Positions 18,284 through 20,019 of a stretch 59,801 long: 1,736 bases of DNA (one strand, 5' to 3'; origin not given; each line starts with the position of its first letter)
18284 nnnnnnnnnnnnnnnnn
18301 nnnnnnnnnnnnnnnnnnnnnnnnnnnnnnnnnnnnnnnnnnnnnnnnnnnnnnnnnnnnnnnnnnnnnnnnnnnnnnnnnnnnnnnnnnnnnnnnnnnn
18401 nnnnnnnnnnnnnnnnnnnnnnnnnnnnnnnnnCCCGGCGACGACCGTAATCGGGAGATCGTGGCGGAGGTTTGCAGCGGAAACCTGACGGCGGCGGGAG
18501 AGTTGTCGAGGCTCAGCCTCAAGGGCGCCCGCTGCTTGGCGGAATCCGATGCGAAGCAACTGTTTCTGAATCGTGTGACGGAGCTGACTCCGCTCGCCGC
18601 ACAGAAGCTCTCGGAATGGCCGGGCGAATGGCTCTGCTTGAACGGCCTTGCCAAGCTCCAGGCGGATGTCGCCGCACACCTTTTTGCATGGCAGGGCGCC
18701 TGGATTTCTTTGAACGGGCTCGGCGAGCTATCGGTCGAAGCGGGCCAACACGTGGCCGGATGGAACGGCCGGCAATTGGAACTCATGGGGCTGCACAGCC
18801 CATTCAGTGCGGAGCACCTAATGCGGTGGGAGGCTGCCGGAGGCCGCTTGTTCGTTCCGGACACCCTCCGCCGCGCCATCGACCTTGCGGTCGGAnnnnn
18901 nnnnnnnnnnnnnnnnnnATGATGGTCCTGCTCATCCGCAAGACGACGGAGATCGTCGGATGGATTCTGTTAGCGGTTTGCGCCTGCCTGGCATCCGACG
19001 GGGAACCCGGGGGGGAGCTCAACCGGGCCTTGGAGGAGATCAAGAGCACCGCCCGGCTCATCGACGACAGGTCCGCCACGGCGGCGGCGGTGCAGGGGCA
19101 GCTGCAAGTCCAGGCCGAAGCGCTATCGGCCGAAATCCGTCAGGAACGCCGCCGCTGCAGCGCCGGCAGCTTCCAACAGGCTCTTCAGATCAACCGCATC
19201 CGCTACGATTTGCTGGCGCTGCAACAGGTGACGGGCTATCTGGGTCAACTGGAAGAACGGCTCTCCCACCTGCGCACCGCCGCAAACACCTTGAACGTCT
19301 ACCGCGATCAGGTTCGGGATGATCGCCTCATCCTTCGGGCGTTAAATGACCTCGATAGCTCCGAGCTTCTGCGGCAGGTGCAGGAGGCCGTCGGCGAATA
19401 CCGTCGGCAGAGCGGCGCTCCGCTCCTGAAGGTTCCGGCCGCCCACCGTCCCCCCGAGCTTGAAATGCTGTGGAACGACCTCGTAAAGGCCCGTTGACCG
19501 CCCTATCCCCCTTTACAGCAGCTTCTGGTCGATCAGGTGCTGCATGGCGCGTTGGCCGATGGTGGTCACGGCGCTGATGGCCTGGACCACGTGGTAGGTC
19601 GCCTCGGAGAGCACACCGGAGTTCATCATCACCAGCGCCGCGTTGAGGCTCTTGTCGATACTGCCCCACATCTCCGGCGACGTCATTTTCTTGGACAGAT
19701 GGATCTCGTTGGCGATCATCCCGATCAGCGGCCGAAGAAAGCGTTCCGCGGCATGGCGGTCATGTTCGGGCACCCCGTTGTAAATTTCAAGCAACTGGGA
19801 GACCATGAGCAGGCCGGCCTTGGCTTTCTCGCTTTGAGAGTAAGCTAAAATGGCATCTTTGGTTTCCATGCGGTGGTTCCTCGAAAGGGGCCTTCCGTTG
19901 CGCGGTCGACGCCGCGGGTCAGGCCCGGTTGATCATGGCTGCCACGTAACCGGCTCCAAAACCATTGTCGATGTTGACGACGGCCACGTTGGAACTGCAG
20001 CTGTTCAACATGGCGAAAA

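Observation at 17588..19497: Paralogous pair of unknown membrane coiled-coil proteins behind a sigma28 promoter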

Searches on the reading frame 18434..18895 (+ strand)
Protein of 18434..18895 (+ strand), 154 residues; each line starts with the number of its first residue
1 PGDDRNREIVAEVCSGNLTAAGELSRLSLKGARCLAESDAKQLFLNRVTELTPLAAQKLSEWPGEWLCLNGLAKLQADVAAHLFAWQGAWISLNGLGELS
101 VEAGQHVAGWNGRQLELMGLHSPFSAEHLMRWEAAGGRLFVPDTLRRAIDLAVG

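Call 103: search_solved_structures(query=A8, max_evalue=10, show_alignments=1)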
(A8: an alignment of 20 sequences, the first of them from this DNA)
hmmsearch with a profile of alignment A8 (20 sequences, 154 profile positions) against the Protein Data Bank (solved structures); distinct sequences matched with E-value up to 10: 77 (the best 60 are shown).
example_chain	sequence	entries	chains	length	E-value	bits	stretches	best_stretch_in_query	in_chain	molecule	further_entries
9oib_A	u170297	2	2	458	1.5e-05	28.2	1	40-103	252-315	Leucine-rich repeat-containing protein 15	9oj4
2o6q_A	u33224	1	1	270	0.00035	23.8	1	25-108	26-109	Variable lymphocyte receptor A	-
5uf1_B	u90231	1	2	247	0.00039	23.6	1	42-104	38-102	O13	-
5uei_A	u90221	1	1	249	0.0004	23.6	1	42-103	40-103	O13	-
5uf4_A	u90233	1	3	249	0.00044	23.4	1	42-103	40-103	O13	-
4ufs_A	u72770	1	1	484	0.0013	21.9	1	22-103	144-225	LEUCINE-RICH REPEAT-CONTAINING G-PROTEIN COUPLED RECEPTOR 5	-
4ufr_A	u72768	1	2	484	0.0013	21.9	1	22-103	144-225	LEUCINE-RICH REPEAT-CONTAINING G-PROTEIN COUPLED RECEPTOR 5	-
4pq8_A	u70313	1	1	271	0.0017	21.5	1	22-113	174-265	DESIGNED PROTEIN OR465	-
4kng_A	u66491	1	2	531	0.0021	21.3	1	22-103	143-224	Leucine-rich repeat-containing G-protein coupled receptor 5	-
4bsr_A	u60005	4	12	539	0.0022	21.2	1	22-103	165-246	LEUCINE-RICH REPEAT-CONTAINING G-PROTEIN COUPLED RECEPTOR 5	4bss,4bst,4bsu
5ufb_A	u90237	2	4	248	0.0025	21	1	37-107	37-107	Tn4-22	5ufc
4qxf_A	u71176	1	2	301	0.0038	20.4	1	22-102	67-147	Leucine-rich repeat-containing G-protein coupled receptor 4, Variable lymphocyte receptor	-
6lbx_A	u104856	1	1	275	0.0044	20.2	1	35-107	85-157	Repebody (Rb-H2)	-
4po4_A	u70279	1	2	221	0.0054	19.9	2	40-123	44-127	Lampetra planeri VLRC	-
4kt1_A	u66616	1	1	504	0.0085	19.3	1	22-102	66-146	Leucine-rich repeat-containing G-protein coupled receptor 4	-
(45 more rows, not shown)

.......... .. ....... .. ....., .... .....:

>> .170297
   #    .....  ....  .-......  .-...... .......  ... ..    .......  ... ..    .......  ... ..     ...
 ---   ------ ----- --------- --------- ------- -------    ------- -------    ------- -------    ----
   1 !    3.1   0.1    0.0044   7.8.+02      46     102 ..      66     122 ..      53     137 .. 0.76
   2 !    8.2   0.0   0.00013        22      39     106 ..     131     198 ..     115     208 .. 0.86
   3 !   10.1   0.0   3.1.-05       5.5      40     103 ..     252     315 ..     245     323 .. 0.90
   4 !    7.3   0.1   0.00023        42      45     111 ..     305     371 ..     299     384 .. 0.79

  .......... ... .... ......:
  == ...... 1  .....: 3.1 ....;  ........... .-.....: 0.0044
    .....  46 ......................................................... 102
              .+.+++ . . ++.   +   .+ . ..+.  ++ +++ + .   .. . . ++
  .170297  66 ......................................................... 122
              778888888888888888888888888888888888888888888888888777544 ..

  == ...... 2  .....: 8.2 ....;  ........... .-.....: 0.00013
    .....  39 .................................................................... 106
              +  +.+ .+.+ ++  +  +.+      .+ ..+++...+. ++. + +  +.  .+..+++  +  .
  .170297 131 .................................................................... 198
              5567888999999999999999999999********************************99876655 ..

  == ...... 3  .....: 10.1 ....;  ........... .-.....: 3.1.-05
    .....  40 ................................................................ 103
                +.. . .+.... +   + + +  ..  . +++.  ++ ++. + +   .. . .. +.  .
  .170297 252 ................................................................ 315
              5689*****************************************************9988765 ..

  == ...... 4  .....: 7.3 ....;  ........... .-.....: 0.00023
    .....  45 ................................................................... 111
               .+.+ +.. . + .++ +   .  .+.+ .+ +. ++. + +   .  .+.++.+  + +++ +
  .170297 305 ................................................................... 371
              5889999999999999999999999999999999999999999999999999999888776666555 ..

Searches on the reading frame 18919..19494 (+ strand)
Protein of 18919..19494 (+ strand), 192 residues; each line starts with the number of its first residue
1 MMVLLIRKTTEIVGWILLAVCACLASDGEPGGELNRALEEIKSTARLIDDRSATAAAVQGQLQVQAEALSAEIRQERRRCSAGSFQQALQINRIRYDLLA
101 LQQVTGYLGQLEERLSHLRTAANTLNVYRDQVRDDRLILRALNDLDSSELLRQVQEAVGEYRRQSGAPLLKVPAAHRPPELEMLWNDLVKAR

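Call 4: search_protein_families(library=pfam, proteins=[window:18919-19494:+], max_evalue=1)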
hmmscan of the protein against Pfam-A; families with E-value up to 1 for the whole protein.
window:18919-19494:+ (192 aa): 0 families

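Call 5: search_protein_families(library=ncbifam, proteins=[window:18919-19494:+], max_evalue=1)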
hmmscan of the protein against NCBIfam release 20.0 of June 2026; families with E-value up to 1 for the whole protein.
window:18919-19494:+ (192 aa): 1 family
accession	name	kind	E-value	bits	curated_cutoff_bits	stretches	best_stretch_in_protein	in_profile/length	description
NF033231.1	small_Blr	equivalog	0.17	11.4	40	1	11-24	5-18/40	division septum protein Blr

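Call 8: find_homologous_proteins(query=window:18919-19494:+)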
Query window:18919-19494:+ (192 aa): 20 proteins with E <= 0.001 among 1026 candidates.
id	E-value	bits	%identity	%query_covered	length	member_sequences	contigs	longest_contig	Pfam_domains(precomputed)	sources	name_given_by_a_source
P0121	1.5e-115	401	100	99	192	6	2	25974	-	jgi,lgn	-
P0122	2.1e-76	274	71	99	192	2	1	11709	-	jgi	jgi:hypothetical protein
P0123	1.0e-72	262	68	99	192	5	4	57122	-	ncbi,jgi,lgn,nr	ncbi:MAG: hypothetical protein MUC57_02010 [Desulfobacterales bacterium]|jgi:hypothetical protein|nr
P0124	1.8e-71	258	66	99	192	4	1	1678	-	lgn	-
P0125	5.5e-71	256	67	100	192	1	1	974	-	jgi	-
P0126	7.4e-69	249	70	92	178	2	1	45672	-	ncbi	-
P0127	1.1e-68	249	68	97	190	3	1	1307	-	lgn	-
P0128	8.5e-68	246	67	100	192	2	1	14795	-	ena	-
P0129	5.7e-66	240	65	100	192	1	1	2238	-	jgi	jgi:hypothetical protein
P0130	5.9e-66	240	66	99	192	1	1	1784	-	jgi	jgi:hypothetical protein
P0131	2.9e-65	237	66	99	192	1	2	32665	-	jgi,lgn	jgi:hypothetical protein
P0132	5.6e-65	237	65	99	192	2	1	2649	-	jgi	jgi:hypothetical protein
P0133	2.9e-64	234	65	100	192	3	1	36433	-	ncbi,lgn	-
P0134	1.5e-63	232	63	99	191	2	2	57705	-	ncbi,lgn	-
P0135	1.8e-63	232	64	100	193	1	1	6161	-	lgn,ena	-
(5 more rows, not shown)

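Call 21: search_protein_families(library=padloc, proteins=[window:18919-19494:+], max_evalue=1)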
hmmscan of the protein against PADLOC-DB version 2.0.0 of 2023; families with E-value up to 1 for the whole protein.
window:18919-19494:+ (192 aa): 0 families

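Call 28: search_protein_representatives(alignment_id=A2)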
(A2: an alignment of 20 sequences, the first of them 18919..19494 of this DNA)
Query: 20 sequences, 192 profile positions. Proteins with E-value up to 0.001 (for the whole library): 186; up to 1e-10: 79; up to 1e-30: 7. The best 150 are listed.
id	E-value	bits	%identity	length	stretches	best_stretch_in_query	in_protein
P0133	1.6e-100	351.0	-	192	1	1-192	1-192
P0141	6.0e-68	244.7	-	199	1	8-191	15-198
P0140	1.2e-67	243.8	-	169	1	1-168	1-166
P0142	7.2e-47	175.9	-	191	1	2-191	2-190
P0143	1.6e-35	138.9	-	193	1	6-191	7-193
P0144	4.6e-34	134.2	-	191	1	7-191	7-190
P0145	4.1e-31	124.5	-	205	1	26-190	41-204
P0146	3.3e-29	118.3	-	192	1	13-191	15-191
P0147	1.1e-27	113.3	-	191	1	13-188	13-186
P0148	3.0e-27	111.9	-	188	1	10-188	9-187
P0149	8.2e-26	107.2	-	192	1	7-187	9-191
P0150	2.0e-25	106.0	-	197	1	14-189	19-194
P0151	5.4e-25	104.6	-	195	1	16-186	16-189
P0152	3.8e-24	101.8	-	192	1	9-189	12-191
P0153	9.6e-24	100.5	-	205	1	13-188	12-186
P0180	9.3e-16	74.4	-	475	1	28-191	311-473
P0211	3.1e-11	59.7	-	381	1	30-190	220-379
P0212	4.0e-11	59.3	-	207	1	1-191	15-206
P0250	5.6e-07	45.8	-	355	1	10-161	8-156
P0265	8.0e-06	42.0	-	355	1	32-191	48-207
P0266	8.9e-06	41.9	-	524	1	35-173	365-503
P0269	1.5e-05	41.2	-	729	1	63-190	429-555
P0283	5.7e-05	39.3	-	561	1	53-189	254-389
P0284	5.7e-05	39.2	-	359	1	7-164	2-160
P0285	6.1e-05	39.2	-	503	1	34-188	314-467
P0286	6.4e-05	39.1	-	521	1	32-190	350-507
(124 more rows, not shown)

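Call 42: predict_structure(alignment_id=A5)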
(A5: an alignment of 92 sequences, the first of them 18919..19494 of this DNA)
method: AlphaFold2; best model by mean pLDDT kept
length: 192 residues; sequences in the alignment: 92
mean_pLDDT: 90.5   pTM: 0.77
mean pLDDT of the five models: 90.5, 90.4, 90.1, 90.0, 88.6
residues with pLDDT >= 90: 145; 70-90: 24; 50-70: 23; < 50: 0
segments of 3 or more residues with pLDDT < 50: none
pLDDT, mean of each block of 10 residues (from residue 1): 63 77 62 94 98 98 98 98 98 98 95 97 98 93 88 97 95 78 97 80
secondary structure, 60 per line:
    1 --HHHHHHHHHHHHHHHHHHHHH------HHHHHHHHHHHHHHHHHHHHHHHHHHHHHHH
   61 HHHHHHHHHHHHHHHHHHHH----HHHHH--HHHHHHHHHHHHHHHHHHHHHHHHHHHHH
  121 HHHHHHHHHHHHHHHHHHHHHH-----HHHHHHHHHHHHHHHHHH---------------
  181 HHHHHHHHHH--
elements in order: H3-23 H30-80 H85-89 H92-142 H148-165 H181-190

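Call 45: fold_search(model_id=the predicted structure, library=pdb)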
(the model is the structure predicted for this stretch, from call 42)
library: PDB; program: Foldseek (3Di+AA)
matches with E <= 10: 634; with E <= 0.001: 0
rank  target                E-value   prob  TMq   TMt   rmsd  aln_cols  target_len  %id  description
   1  8qbs                  3.5e-02  0.77  0.26  0.25  31.5       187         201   17  Cryo-EM structure of Vipp1-F197K/L200K helical filament with lattice 1 (Vipp1-F197K/L200K_L1) (released 2024-09-11)
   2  9s98_C                3.9e-02  0.77  0.28  0.28  17.5       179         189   17  CdvB2 filament - high twist, class A (released 2026-01-28)
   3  8to0_z4               5.7e-02  0.97  0.38  0.39  15.4       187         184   12  48-nm repeating structure of doublets from mouse sperm flagella (released 2023-11-01)
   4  8to0_C                5.7e-02  0.82  0.28  0.32  23.6       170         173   16  48-nm repeating structure of doublets from mouse sperm flagella (released 2023-11-01)
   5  9s99_A                7.5e-02  0.99  0.44  0.45  17.2       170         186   12  CdvB2 filament - high twist, class B (released 2026-01-28)
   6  8s2f_AAA              7.5e-02  0.97  0.44  0.47   7.8       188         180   13  Crystal structure of Borrelia burgdorferi paralogous family 12 outer surface protein BBH37 (released 2025-03-05)
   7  9s98_B                8.8e-02  0.75  0.31  0.31  18.0       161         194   16  CdvB2 filament - high twist, class A (released 2026-01-28)
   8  9s97_C                9.8e-02  0.66  0.31  0.31  17.4       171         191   15  CdvB2 filament - low twist (released 2026-01-28)
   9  8qbr                  1.1e-01  0.54  0.26  0.23  31.0       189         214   16  Cryo-EM structure of Vipp1 helical filament with lattice 1 (Vipp1_L1) (released 2024-09-18)
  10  9s98_A                1.1e-01  0.33  0.22  0.22  18.2       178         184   18  CdvB2 filament - high twist, class A (released 2026-01-28)
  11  9cpc_3R               1.1e-01  1.00  0.59  0.44  15.7       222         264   11  Atomic model of porcine brain ventricles cilia doublet microtubule (48-nm periodicity) (released 2024-10-23)
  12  9s99_B                1.2e-01  0.69  0.33  0.31  15.2       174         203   17  CdvB2 filament - high twist, class B (released 2026-01-28)
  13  8dt0_B                1.3e-01  0.57  0.25  0.33  23.8       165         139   14  Scaffolding protein functional sites using deep learning (released 2022-08-10)
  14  9fqr_FQ               1.4e-01  0.97  0.44  0.41  15.4       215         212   12  96-nm repeat of axonemal doublet microtubules from bovine sperm (released 2025-03-26)
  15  8tn1_A                1.5e-01  0.30  0.19  0.24  25.1       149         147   18  De novo designed protein binds poly ADP ribose polymerase inhibitors (PARPi) - apo (released 2024-04-24)
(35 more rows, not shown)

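Call 46: search_protein_families(library=pfam, proteins=[P0180, P0211, P0250, P0265, P0266, P0269, P0283, P0284, P0285, P0286], max_evalue=0.01)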
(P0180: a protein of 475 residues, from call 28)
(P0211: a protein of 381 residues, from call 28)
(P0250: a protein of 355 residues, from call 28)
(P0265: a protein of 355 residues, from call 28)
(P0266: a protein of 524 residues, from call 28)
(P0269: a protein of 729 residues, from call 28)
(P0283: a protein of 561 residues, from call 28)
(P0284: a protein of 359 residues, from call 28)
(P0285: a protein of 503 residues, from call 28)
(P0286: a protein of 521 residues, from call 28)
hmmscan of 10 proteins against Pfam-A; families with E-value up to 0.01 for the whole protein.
P0180 (475 aa): 0 families

P0211 (381 aa): 0 families

P0250 (355 aa): 0 families

P0265 (355 aa): 0 families

P0266 (524 aa): 0 families

P0269 (729 aa): 0 families

P0283 (561 aa): 0 families

P0284 (359 aa): 0 families

P0285 (503 aa): 0 families

P0286 (521 aa): 1 family
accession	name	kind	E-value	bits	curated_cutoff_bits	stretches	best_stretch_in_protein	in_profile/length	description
PF04253.20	TFR_dimer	-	0.0051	17.2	27.1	0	183-221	44-81/121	Transferrin receptor-like dimerisation domain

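Call 70: search_protein_families(library=pfam, alignment_id=A5, max_evalue=0.01)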
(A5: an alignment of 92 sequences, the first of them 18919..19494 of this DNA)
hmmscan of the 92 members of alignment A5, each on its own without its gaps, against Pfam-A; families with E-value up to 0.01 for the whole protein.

A. member 1, window:18919-19494:+ (192 aa): 0 families

B. families by the number of members that match (of 92 scanned): 28 families (the first 25 are shown)
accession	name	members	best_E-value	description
PF05531.17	NPV_P10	3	0.0043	Nucleopolyhedrovirus P10 protein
PF03194.20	LUC7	2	0.00032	LUC7 N_terminus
PF02050.21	FliJ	2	0.004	Flagellar FliJ protein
PF07963.17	N_methyl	1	2.6e-06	Prokaryotic N-terminal methylation motif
PF08581.15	Tup_N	1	0.00013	Tup N-terminal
PF13801.11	Metal_resist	1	0.00016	Heavy-metal resistance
PF00999.27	Na_H_Exchanger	1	0.00024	Sodium/hydrogen exchanger, transmembrane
PF15934.10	Yuri_gagarin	1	0.00029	Yuri gagarin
PF10796.14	Anti-adapt_IraP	1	0.00099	Sigma-S stabilisation anti-adaptor protein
PF05917.16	DUF874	1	0.0013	Helicobacter pylori protein of unknown function (DUF874)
PF17675.6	APG6_N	1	0.0014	Apg6 coiled-coil region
PF03670.18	UPF0184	1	0.002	Uncharacterised protein family (UPF0184)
PF07926.17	TPR_MLP1_2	1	0.0025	TPR/MLP1/MLP2-like protein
PF05508.16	Ran-binding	1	0.0026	RanGTP-binding protein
PF11348.13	DUF3150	1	0.0028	Protein of unknown function (DUF3150)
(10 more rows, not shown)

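Call 82: search_solved_structures(query=A5, max_evalue=1)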
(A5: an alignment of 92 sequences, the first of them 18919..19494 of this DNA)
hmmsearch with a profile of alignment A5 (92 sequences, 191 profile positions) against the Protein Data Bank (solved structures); distinct sequences matched with E-value up to 1: 13.
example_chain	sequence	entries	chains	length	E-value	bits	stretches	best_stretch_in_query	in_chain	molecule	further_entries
9hx4_F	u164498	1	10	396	0.003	20.3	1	33-131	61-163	Apolipoprotein A-IV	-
8iom_A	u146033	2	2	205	0.0079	18.9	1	28-98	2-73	Colicin 1B | Colicin Ib protein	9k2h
3s84_A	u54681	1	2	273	0.014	18.1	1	55-131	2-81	Apolipoprotein A-IV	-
3bbp_D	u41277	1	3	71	0.032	16.9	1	26-80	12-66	GRIP and coiled-coil domain-containing protein 2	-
3he4_B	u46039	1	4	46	0.13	15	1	101-131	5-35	SYNZIP5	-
4zrj_B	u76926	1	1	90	0.17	14.5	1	39-79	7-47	Merlin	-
6z26_A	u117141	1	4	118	0.18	14.5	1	28-79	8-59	Spindle assembly abnormal protein 6 homolog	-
5gnj_G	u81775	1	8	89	0.2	14.3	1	20-70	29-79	Transcription factor MYC2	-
9fm1_A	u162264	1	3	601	0.43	13.3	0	20-76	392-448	Hemagglutinin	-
5lon_B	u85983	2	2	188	0.51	13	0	110-144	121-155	KLLA0E01827p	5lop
6am0_B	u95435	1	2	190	0.52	13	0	110-144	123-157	KLLA0E01827p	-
7ung_A0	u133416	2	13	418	0.58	12.8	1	27-98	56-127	Tektin-1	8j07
9dte_A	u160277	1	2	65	0.72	12.5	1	57-105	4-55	C2-02802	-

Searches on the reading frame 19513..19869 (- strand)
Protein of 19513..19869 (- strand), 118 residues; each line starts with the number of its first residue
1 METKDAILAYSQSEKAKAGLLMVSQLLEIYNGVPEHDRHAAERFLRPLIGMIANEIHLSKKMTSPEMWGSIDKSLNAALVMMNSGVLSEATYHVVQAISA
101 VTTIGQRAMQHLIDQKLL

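Call 4: search_protein_families(library=pfam, proteins=[window:19513-19869:-], max_evalue=1)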
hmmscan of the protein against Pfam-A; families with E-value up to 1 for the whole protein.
window:19513-19869:- (118 aa): 2 families
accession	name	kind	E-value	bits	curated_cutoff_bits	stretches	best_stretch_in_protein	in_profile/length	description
PF20345.3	DUF6640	-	0.09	13.3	27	1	67-110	54-95/133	Family of unknown function (DUF6640)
PF02868.21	Peptidase_M4_C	-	0.14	12.4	24.4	1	66-112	68-116/165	Thermolysin metallopeptidase, alpha-helical domain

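Call 5: search_protein_families(library=ncbifam, proteins=[window:19513-19869:-], max_evalue=1)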
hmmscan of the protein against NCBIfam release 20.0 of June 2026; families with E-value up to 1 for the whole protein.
window:19513-19869:- (118 aa): 0 families
